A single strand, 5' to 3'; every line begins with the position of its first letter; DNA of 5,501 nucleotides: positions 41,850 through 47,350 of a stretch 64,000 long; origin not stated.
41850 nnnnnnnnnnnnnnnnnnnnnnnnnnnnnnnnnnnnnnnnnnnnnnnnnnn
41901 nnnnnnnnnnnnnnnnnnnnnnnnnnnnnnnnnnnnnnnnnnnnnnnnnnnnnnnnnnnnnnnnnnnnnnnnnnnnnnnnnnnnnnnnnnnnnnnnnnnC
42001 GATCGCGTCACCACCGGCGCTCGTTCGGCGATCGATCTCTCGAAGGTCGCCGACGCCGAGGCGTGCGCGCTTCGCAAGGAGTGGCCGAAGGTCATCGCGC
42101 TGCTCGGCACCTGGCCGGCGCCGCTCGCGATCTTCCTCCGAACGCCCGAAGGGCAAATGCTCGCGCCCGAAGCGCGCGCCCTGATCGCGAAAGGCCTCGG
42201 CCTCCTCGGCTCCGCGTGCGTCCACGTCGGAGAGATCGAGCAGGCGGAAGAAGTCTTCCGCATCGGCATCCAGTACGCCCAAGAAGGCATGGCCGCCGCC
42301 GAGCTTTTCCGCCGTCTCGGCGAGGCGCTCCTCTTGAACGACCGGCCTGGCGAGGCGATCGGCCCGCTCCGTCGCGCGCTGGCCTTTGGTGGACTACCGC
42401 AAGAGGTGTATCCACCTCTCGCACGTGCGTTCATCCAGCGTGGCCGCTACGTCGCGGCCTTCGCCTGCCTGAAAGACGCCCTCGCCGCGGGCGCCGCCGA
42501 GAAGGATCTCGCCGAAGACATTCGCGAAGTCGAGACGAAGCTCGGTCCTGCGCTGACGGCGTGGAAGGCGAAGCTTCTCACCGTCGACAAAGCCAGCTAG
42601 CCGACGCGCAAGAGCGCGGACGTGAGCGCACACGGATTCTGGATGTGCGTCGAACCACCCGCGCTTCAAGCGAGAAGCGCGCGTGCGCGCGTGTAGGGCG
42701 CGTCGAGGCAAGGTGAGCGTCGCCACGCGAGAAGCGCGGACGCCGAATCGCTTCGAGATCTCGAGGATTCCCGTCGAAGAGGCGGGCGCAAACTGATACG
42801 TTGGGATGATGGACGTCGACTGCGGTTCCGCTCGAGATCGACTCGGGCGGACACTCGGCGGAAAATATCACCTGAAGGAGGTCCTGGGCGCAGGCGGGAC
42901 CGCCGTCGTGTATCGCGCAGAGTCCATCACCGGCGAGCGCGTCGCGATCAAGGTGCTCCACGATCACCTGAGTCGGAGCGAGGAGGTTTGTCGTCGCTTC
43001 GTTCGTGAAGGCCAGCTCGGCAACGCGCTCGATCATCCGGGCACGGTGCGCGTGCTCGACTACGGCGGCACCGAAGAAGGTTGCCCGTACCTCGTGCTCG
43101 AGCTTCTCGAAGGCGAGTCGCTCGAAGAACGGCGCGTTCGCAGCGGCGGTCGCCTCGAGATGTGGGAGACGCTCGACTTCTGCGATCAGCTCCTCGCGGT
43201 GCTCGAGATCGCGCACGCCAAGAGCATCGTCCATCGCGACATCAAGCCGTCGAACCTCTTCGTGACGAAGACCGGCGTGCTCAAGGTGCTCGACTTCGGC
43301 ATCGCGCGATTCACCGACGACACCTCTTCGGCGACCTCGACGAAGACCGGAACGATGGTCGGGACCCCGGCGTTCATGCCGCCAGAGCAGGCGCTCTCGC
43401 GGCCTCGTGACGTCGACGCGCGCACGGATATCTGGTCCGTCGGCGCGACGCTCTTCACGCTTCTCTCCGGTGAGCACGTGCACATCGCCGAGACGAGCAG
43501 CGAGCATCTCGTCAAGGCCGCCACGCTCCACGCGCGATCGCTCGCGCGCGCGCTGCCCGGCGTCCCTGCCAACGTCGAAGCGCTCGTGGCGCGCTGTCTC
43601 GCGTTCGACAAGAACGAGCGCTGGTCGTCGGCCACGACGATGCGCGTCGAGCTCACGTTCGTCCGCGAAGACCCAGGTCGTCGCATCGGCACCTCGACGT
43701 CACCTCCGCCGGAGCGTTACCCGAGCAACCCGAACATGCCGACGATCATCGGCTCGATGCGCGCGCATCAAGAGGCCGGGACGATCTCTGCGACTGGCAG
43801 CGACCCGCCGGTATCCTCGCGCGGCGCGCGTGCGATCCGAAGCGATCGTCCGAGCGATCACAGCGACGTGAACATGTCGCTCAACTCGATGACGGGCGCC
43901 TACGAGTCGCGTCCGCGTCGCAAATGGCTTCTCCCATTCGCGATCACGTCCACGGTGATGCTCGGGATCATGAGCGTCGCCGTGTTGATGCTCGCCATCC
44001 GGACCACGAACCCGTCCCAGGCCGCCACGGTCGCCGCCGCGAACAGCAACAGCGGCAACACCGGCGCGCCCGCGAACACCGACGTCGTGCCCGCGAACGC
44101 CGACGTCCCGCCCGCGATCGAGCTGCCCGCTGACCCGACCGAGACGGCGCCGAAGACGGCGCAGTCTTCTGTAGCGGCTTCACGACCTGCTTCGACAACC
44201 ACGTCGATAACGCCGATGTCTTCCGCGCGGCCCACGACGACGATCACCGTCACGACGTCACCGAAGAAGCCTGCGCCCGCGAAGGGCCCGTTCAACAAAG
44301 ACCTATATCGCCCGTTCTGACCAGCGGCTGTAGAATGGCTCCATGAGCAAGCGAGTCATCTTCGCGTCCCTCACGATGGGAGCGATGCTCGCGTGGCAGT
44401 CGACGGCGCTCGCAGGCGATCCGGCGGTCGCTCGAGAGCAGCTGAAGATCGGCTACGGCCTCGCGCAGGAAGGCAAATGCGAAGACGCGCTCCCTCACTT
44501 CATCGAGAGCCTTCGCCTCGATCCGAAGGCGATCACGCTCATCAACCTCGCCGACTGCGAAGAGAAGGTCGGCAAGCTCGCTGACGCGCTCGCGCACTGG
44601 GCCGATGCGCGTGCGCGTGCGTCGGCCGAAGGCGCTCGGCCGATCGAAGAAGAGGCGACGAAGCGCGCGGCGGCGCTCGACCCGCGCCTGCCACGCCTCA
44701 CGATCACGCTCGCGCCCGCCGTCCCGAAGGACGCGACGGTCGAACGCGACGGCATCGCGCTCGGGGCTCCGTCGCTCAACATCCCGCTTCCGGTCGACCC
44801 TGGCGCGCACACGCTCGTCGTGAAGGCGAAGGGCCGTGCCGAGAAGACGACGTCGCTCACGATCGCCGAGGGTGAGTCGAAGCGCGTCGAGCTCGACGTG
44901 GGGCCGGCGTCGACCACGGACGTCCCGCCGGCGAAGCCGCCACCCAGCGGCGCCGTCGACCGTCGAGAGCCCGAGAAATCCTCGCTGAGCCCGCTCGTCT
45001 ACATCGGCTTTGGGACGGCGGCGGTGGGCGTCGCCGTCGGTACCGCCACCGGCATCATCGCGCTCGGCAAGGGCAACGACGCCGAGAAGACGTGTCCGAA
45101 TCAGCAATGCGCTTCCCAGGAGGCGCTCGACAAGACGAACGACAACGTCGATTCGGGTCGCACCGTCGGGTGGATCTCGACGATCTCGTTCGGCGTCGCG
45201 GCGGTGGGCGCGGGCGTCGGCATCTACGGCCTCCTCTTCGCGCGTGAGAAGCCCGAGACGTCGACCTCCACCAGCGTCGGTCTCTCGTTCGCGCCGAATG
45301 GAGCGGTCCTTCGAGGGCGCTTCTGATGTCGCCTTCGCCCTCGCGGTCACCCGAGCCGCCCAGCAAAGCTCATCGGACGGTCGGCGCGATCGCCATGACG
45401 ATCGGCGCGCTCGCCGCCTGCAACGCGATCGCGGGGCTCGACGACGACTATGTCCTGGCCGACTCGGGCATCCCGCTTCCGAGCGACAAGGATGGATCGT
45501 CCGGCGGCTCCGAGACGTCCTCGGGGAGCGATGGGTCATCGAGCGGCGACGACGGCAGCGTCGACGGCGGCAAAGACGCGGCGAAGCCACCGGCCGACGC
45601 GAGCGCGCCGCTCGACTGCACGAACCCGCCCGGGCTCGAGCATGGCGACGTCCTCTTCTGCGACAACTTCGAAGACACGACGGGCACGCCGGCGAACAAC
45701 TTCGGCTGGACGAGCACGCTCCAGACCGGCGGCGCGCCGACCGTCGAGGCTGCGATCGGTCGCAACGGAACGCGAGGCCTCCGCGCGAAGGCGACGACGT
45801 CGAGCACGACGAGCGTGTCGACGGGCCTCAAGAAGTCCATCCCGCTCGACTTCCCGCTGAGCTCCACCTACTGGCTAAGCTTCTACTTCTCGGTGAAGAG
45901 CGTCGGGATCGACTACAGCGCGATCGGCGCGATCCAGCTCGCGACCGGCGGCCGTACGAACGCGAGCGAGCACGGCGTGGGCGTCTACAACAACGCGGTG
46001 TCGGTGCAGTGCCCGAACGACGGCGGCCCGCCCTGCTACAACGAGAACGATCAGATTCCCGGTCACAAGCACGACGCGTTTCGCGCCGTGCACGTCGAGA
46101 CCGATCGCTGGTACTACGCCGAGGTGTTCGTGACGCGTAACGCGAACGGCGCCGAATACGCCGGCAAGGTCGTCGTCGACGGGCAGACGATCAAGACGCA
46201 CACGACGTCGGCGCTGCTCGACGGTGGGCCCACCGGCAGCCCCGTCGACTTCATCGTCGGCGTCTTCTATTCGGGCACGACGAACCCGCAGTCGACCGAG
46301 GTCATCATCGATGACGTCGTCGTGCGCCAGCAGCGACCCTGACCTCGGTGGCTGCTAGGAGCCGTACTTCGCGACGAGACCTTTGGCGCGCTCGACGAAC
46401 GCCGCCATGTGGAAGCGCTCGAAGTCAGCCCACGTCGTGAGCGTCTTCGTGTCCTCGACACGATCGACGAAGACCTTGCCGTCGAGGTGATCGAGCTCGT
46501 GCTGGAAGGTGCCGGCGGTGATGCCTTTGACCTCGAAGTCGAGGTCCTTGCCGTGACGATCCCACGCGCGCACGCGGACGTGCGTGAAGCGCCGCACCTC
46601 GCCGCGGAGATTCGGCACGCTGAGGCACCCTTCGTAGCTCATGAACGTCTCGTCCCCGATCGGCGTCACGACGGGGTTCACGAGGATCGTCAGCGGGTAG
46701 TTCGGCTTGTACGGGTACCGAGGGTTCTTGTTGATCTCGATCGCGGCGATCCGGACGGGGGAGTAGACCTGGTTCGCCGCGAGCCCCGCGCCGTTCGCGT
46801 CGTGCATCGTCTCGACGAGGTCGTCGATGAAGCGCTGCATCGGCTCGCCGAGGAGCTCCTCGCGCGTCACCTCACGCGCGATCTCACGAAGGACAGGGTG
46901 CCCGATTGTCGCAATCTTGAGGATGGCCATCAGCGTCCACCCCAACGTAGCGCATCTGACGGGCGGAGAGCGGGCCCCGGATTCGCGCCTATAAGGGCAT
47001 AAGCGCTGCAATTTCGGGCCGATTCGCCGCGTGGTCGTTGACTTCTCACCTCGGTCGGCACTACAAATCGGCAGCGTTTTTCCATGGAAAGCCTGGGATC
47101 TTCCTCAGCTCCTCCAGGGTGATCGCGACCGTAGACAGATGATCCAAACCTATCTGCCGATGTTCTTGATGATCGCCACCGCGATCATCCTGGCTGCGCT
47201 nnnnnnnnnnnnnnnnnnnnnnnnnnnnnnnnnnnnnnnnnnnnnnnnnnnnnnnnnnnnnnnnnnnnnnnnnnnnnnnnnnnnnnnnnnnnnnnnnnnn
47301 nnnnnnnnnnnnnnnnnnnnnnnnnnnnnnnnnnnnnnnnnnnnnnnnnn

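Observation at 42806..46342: Second kinase module: STPK, TPR/beta/TM paralog and secreted lectin-like lipoprotein, with overlapping stop/start codons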

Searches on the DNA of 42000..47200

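Call 84: search_rna_families(source=window, start=42000, end=47200, threshold=evalue, max_evalue=0.1)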
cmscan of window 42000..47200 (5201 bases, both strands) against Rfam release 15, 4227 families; matches with E-value up to 0.1: 0.
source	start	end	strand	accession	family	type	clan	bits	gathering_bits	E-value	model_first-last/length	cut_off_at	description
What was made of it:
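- Tried and rejected: Rfam found no RNA family in 42000-47200 (call 84).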

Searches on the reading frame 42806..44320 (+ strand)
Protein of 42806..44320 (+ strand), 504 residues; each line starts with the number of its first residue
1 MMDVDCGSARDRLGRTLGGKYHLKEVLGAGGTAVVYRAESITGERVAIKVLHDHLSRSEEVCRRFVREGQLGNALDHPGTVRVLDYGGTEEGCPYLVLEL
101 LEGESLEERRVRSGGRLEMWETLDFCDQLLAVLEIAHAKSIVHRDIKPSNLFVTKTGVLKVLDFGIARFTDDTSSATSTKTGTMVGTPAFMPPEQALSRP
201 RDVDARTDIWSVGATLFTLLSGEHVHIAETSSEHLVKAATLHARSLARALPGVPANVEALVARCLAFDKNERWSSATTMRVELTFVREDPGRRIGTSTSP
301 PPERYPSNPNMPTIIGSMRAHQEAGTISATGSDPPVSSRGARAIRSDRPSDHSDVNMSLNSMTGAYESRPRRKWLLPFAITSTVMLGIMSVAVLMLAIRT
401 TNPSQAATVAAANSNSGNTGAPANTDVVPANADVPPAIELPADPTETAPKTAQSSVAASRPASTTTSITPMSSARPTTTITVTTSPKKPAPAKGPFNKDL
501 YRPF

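Call 7: search_protein_families(library=pfam, proteins=[window:42806-44320:+], max_evalue=0.1)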
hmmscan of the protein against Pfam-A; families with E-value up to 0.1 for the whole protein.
window:42806-44320:+ (504 aa): 6 families
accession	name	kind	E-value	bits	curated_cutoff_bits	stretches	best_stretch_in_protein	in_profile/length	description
PF00069.31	Pkinase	-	7e-44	150.6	31.7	1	21-278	1-257/263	Protein kinase domain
PF07714.23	PK_Tyr_Ser-Thr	-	3e-28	99.3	23.1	1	22-274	2-250/258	Protein tyrosine and serine/threonine kinase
PF03109.22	ABC1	-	1.8e-09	37.6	22.9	2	96-173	145-220/244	ABC1 atypical kinase-like domain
PF01636.29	APH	-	6e-07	29.9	23.2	1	117-171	148-201/239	Phosphotransferase enzyme family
PF14531.12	Kinase-like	-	3e-06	27.2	25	1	123-272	148-289/289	Kinase-like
PF17667.7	Pkinase_fungal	-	0.059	12.5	24.1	1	135-185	302-358/387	Fungal protein kinase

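Call 12: search_protein_families(library=ncbifam, proteins=[window:42806-44320:+], max_evalue=0.1)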
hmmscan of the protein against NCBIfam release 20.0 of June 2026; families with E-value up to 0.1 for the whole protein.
window:42806-44320:+ (504 aa): 19 families
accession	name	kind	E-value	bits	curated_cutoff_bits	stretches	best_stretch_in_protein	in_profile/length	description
NF033483.0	PknB_PASTA_kin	equivalog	4.2e-73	247.3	450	1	14-435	2-390/563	Stk1 family PASTA domain-containing Ser/Thr kinase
NF047741.1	antiphage_MADS6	equivalog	2.5e-42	145.2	460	2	117-294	296-468/612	methylation-associated defense system protein kinase MAD6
NF052427.1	StpK7MSMEG_1200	equivalog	9.3e-39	133.4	900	1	19-293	7-275/601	serine/threonine protein kinase StpK7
TIGR03903.1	TOMM_kin_cyc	equivalog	2.9e-35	121.5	705.75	1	42-278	2-239/1267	TOMM system kinase/cyclase fusion protein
NF038150.1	lanthi_synth_IV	equivalog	8.3e-30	103.8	650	1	16-323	186-489/851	class IV lanthionine synthetase LanL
NF053615.1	SerThrKinAfsKStmc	equivalog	4.8e-24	85.1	1300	1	21-383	15-322/809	protein serine/threonine kinase AfsK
NF009651.0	PRK13184.1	equivalog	5.7e-23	80.8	839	1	20-283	3-287/932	serine/threonine-protein kinase PknD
NF033442.0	BREX_PglW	equivalog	1.9e-22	78.9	990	2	13-175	506-668/1391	BREX system serine/threonine kinase PglW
NF058632.1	SerThrKinPrkT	equivalog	8.5e-11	41.4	280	1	17-165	19-163/322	serine/threonine protein kinase PrkT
NF043056.1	T4SS_LegK1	equivalog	5.7e-10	38.4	550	1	95-220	155-284/516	Dot/Icm T4SS effector kinase LegK1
NF038151.1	lanthi_synth_III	equivalog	2.8e-09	35.9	575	1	20-254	221-451/833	class III lanthionine synthetase LanKC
NF011464.0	PRK14879.1-7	equivalog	2.7e-06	27.3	246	1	96-173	83-154/221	Kae1-associated kinase Bud32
NF011463.0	PRK14879.1-4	equivalog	1.2e-05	24.9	188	1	23-173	19-166/237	Kae1-associated kinase Bud32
TIGR01982.1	UbiB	equivalog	0.00014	20.6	487.55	1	132-167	268-303/436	2-polyprenylphenol 6-hydroxylase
TIGR03724.2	arch_bud32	equivalog_domain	0.00019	21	125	1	96-174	70-138/193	KEOPS complex kinase/ATPase Bud32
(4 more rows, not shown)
